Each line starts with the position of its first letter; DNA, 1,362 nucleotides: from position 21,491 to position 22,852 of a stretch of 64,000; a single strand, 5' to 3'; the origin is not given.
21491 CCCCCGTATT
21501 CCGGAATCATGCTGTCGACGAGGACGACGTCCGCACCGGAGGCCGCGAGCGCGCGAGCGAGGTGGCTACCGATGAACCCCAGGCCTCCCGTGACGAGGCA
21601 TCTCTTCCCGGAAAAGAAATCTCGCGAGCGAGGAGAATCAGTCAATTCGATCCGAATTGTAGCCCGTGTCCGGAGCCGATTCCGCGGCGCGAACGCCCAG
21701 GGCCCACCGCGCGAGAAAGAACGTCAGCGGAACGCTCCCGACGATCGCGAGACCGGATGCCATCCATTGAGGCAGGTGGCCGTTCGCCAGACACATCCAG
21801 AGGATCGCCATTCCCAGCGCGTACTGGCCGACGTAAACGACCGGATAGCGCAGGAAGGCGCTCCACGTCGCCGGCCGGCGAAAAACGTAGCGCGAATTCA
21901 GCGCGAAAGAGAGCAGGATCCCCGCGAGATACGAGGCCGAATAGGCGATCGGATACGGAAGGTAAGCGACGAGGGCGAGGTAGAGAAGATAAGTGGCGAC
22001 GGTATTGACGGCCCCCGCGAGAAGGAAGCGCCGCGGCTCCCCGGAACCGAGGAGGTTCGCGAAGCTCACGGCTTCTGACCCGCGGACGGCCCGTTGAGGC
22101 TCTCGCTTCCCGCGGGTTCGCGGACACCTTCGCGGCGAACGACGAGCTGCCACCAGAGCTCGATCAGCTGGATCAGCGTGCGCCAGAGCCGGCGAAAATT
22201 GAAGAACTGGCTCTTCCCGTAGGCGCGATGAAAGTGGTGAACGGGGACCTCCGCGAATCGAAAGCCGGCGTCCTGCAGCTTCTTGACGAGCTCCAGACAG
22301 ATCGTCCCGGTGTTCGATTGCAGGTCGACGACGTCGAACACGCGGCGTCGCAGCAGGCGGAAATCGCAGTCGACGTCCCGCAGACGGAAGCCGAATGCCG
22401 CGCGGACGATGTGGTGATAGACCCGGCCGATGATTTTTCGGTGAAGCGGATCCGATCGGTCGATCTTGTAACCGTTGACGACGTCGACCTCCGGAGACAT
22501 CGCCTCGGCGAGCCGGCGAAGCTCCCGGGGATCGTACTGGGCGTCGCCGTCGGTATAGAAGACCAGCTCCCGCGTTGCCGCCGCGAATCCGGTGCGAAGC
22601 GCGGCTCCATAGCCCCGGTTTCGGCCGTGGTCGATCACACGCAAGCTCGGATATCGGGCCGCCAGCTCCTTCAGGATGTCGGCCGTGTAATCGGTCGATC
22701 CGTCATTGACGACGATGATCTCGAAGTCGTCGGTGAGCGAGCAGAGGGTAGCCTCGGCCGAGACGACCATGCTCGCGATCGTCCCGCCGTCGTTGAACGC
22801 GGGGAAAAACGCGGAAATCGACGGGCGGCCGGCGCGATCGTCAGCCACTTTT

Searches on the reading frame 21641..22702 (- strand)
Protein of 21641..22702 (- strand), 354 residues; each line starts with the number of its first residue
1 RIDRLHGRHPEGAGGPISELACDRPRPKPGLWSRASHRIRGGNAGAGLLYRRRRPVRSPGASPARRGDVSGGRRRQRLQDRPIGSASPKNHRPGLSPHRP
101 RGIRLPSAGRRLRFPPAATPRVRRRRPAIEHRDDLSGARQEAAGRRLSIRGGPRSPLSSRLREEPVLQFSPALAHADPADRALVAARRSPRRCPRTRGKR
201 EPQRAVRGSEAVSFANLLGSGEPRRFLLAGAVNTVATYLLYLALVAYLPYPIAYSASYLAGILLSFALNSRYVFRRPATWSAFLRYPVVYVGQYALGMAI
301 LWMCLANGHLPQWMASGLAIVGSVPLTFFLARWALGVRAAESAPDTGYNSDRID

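Call 40: search_protein_families(library=pfam, proteins=[window:21641-22702:-], max_evalue=0.00001)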
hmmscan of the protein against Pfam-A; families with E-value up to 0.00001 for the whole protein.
window:21641-22702:- (354 aa): 1 family
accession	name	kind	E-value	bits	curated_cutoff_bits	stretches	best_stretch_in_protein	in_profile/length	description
PF04138.20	GtrA_DPMS_TM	-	1.6e-19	70.7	26.1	1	225-333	1-114/117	GtrA/DPMS, transmembrane domain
